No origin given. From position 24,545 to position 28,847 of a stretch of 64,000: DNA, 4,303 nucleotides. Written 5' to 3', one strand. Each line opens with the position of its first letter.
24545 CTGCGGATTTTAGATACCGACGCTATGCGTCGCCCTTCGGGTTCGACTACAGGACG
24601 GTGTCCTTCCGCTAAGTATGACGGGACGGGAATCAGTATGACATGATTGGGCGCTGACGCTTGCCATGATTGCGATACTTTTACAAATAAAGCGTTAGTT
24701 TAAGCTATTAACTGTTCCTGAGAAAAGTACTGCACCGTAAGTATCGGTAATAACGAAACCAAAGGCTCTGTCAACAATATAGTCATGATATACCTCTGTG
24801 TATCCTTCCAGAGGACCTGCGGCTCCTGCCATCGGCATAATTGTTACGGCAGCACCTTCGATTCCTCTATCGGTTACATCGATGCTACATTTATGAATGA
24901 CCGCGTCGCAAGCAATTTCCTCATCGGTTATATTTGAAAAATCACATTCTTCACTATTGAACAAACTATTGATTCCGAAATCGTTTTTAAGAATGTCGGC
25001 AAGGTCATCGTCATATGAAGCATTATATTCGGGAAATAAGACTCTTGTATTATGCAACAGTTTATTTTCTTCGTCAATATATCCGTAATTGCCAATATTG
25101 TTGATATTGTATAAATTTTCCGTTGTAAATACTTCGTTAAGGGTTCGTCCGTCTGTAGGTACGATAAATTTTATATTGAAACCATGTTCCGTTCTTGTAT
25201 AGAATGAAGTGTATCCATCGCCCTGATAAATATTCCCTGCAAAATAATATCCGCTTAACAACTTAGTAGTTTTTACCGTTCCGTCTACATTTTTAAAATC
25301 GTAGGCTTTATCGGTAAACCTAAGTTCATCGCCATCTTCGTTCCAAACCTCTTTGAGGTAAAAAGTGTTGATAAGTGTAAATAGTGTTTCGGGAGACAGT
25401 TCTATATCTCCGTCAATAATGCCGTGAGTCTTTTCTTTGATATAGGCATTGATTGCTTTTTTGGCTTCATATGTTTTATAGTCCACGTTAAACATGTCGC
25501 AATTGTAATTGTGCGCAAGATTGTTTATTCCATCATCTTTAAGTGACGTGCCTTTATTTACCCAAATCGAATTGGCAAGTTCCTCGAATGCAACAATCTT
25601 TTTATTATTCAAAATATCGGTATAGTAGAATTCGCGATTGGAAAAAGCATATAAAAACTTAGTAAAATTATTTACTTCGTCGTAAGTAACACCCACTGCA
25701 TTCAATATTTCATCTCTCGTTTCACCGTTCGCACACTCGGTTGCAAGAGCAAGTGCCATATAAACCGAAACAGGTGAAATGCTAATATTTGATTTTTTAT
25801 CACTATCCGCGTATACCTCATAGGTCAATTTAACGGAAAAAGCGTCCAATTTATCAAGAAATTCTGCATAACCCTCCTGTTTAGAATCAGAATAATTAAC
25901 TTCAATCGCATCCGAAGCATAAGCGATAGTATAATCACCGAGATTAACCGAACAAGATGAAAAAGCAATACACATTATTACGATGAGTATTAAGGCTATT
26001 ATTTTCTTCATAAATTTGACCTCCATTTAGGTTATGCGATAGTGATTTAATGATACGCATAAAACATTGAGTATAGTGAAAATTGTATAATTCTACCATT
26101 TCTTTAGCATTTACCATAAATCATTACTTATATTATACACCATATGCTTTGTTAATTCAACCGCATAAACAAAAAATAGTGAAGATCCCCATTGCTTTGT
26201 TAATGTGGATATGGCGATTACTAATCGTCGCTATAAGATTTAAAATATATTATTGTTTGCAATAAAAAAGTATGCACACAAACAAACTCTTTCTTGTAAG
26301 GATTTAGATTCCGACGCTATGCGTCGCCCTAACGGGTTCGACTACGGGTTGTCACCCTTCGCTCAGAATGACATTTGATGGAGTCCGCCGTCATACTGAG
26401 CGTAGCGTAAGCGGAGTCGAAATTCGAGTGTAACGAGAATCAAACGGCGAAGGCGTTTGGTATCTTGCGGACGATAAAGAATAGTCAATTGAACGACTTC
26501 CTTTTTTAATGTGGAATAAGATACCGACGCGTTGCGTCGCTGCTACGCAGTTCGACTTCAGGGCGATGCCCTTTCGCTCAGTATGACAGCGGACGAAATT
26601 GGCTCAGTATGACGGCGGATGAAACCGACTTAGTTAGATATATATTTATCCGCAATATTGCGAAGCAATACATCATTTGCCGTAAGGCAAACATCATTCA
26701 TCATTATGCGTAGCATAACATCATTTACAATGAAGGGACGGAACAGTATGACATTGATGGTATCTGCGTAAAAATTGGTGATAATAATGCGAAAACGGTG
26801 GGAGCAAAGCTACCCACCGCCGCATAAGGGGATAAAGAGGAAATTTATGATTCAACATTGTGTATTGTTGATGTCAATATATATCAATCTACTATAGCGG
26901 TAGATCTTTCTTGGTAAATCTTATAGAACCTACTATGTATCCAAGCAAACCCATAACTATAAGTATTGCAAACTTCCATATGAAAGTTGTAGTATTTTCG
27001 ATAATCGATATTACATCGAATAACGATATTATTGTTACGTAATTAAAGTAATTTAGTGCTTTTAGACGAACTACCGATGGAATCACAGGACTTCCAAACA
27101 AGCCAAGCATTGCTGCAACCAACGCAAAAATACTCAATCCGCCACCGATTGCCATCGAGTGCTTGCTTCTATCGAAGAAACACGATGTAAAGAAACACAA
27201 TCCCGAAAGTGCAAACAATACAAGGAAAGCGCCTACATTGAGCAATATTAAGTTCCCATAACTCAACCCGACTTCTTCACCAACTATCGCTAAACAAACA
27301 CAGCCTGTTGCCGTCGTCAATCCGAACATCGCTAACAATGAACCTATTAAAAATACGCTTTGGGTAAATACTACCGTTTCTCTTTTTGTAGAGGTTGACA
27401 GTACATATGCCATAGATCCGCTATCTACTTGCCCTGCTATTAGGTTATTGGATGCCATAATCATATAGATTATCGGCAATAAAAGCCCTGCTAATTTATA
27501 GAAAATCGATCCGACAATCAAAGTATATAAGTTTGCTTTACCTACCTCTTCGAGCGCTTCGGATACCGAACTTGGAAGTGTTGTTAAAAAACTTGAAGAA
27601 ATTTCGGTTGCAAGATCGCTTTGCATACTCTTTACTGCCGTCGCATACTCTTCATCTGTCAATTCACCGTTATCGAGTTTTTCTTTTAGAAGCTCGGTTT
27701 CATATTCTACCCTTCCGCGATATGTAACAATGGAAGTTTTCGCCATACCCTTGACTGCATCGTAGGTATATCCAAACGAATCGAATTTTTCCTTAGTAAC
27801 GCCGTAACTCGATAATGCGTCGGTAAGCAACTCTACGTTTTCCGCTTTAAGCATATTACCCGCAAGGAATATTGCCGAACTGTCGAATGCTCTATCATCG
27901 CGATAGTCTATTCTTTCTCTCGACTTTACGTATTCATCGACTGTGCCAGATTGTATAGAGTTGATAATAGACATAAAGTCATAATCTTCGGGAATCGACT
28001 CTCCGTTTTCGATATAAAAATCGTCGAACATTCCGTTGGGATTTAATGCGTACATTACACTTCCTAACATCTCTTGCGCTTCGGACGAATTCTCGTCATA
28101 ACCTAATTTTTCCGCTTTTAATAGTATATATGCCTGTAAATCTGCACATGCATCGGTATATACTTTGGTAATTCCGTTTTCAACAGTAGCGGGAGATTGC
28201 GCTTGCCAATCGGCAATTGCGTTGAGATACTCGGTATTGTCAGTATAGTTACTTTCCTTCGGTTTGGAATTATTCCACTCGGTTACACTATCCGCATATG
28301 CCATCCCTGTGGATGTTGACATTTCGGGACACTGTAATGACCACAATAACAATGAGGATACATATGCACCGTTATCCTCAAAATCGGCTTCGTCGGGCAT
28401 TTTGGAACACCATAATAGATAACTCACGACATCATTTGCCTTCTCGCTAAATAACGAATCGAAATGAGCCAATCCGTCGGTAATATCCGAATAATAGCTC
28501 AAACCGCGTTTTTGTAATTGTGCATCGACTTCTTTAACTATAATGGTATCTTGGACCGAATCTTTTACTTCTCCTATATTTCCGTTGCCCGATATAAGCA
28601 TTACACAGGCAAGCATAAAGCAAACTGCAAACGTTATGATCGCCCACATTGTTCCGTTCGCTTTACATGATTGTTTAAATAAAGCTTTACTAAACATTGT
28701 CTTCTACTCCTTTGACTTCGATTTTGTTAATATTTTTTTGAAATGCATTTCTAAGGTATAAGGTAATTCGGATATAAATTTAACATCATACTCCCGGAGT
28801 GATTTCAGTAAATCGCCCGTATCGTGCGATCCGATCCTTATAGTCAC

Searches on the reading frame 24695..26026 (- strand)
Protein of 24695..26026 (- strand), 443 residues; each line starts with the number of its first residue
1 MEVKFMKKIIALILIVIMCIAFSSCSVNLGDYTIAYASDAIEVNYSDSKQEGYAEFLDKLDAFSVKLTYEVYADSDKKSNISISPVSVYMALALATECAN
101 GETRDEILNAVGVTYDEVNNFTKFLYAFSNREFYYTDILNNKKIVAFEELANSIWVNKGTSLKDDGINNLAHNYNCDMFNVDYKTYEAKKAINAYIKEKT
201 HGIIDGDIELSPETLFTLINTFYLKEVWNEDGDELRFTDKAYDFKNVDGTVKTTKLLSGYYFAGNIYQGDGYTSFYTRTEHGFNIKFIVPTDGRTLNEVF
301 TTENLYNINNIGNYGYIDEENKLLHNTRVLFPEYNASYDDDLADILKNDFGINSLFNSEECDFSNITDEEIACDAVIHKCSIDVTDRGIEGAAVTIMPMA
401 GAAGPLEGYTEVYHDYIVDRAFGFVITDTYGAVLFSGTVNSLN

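Call 9: search_protein_families(library=pfam, proteins=[window:24695-26026:-])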
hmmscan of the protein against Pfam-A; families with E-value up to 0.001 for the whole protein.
window:24695-26026:- (443 aa): 1 family
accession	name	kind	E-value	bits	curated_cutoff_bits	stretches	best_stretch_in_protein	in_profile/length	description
PF00079.25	Serpin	-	6.9e-46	157.6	27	1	61-441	4-369/370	Serpin (serine protease inhibitor)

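Call 25: find_encoding_contigs(protein=window:24695-26026:-, flank=4000, max_places=6)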
Protein window:24695-26026:- (443 aa): no gene with exactly this product is on record in the collection.

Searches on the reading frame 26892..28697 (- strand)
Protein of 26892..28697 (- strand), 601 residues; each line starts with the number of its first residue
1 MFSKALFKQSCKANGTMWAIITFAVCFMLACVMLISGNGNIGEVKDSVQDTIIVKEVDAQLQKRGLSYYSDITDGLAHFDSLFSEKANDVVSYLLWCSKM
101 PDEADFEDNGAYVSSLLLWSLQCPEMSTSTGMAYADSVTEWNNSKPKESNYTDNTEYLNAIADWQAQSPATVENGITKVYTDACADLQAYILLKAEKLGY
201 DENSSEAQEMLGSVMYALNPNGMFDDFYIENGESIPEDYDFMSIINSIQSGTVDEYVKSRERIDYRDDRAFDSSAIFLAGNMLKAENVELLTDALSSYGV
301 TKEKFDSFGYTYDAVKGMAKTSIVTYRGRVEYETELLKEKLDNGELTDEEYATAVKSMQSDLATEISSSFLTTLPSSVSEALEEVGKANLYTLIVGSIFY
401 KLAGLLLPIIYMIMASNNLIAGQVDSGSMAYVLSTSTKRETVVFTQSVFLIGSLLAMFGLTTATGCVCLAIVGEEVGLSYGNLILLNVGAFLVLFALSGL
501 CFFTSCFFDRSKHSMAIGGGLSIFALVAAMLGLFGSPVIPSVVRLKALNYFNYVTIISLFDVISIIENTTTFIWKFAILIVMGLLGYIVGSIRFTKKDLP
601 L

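Call 9: search_protein_families(library=pfam, proteins=[window:26892-28697:-])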
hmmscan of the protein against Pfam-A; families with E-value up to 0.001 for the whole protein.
window:26892-28697:- (601 aa): 3 families
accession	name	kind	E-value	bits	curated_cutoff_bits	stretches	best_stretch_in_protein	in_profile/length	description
PF12679.13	ABC2_membrane_2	-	1.1e-08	35.1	27.2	1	367-599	36-283/283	ABC-2 family transporter protein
PF12698.13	ABC2_membrane_3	-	1.6e-07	31.2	31.6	1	342-590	100-345/347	ABC-2 family transporter protein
PF09851.14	SHOCT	-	0.00039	20.5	27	1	336-354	5-23/28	Short C-terminal domain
